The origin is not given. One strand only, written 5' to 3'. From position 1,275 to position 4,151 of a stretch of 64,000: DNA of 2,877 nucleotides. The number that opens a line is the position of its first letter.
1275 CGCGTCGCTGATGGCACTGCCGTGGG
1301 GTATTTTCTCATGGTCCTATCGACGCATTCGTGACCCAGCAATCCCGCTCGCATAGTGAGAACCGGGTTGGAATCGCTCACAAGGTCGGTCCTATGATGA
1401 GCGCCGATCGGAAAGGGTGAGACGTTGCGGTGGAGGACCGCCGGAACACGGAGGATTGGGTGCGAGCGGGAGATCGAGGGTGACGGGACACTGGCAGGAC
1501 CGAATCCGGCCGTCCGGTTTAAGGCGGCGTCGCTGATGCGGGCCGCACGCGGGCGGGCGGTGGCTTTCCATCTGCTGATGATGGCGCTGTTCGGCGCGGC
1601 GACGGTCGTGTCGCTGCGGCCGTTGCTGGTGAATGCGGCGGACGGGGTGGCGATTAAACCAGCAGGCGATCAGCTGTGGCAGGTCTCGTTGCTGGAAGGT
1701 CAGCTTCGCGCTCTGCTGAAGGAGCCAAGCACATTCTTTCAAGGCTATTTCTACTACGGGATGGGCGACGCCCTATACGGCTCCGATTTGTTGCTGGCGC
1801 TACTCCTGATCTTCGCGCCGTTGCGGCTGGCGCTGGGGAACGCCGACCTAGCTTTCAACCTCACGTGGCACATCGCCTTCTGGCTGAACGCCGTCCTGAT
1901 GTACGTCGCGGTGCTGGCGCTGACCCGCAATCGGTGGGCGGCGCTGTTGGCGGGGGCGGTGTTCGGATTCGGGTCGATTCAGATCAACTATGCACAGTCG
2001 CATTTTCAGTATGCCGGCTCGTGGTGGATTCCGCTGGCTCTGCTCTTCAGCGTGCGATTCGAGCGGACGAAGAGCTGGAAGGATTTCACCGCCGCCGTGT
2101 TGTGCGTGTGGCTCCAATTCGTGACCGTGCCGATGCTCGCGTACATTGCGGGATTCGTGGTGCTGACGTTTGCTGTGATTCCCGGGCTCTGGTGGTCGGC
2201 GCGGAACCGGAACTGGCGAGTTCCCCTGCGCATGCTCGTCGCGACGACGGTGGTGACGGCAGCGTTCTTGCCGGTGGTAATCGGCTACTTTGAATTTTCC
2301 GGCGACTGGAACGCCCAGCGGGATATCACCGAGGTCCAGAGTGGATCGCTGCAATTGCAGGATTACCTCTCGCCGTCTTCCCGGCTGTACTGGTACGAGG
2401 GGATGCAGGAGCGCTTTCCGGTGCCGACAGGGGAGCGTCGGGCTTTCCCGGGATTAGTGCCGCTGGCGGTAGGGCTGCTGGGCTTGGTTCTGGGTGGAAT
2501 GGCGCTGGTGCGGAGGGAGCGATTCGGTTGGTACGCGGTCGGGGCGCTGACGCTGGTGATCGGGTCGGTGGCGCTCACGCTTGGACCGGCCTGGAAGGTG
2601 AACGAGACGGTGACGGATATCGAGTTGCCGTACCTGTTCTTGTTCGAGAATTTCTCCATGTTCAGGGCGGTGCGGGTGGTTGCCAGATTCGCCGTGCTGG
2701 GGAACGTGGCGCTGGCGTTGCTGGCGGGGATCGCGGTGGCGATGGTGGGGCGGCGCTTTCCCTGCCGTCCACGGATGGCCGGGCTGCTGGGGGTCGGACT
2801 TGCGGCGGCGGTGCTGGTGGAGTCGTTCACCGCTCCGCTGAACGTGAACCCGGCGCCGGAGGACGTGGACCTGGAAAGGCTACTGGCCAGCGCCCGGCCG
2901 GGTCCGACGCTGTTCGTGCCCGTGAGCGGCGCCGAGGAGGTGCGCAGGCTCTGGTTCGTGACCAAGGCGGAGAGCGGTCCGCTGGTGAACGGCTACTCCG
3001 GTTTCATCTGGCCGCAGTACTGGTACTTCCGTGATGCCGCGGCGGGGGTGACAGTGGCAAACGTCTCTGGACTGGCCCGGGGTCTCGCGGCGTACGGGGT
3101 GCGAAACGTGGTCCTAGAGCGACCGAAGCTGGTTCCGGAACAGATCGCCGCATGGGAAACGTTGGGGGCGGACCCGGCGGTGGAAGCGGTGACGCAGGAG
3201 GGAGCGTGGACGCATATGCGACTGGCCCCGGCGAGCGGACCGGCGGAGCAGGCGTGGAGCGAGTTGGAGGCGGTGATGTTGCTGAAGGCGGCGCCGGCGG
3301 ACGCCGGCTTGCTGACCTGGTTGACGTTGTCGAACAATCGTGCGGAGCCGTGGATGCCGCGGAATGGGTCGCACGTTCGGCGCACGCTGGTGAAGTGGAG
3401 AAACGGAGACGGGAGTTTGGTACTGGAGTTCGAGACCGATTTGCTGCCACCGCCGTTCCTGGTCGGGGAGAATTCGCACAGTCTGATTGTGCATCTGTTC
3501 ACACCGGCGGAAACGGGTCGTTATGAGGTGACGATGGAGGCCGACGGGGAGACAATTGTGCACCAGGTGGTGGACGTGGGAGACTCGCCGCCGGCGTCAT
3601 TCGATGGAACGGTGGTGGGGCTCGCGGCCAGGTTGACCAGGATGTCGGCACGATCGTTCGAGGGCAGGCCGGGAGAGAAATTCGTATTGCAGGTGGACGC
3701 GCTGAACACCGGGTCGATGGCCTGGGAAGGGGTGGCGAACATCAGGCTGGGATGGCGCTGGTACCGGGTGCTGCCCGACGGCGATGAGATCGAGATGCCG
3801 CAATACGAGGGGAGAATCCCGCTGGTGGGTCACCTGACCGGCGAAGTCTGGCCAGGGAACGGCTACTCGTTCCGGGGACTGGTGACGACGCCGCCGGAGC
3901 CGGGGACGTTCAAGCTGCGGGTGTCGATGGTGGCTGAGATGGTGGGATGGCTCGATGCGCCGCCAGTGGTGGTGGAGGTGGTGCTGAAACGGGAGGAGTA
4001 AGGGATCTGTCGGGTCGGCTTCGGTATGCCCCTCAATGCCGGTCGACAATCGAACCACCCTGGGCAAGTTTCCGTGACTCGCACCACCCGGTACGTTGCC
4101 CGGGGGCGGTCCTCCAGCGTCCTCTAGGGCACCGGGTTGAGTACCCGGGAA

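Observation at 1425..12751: Polyprenol-phosphate-type extracytoplasmic glycosylation locus with three GT-C-like membrane proteins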

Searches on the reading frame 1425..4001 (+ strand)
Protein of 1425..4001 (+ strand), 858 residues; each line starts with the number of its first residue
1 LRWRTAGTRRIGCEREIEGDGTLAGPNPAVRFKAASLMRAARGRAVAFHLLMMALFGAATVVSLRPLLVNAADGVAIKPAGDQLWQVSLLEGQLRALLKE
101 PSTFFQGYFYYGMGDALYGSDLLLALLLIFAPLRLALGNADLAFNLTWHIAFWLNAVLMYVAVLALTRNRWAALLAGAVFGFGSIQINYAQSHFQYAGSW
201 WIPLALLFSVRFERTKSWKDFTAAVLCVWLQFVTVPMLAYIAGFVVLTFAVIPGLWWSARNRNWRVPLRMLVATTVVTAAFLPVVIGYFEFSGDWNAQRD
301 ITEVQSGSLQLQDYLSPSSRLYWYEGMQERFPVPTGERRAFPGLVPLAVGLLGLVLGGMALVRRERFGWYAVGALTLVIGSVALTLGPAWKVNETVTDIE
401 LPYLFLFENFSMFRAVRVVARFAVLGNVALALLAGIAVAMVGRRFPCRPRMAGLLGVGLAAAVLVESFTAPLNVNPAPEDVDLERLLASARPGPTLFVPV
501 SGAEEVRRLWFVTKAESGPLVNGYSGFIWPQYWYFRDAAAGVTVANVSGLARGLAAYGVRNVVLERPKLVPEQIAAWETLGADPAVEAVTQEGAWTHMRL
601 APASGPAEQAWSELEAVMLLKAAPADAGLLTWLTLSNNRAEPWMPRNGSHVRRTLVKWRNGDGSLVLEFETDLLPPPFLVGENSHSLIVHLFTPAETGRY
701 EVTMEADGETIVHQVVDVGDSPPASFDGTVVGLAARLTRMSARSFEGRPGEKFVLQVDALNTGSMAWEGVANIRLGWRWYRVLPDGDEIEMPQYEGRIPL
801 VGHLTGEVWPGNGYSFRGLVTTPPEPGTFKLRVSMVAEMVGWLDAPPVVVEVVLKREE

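Call 4: search_protein_families(library=pfam, proteins=[window:1425-4001:+], max_evalue=0.01)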
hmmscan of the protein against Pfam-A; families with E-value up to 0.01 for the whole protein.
window:1425-4001:+ (858 aa): 0 families

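Call 5: search_protein_families(library=ncbifam, proteins=[window:1425-4001:+], max_evalue=0.01)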
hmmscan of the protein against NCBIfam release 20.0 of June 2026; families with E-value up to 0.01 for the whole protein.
window:1425-4001:+ (858 aa): 0 families

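Call 12: search_protein_families(library=pfam, proteins=[window:1425-4001:+], max_evalue=10)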
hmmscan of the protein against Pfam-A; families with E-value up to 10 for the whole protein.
window:1425-4001:+ (858 aa): 1 family
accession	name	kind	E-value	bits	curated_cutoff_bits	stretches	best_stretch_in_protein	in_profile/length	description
PF10131.15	PTPS_related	-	0.034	13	26.4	1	128-320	10-201/621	6-pyruvoyl-tetrahydropterin synthase related domain; membrane protein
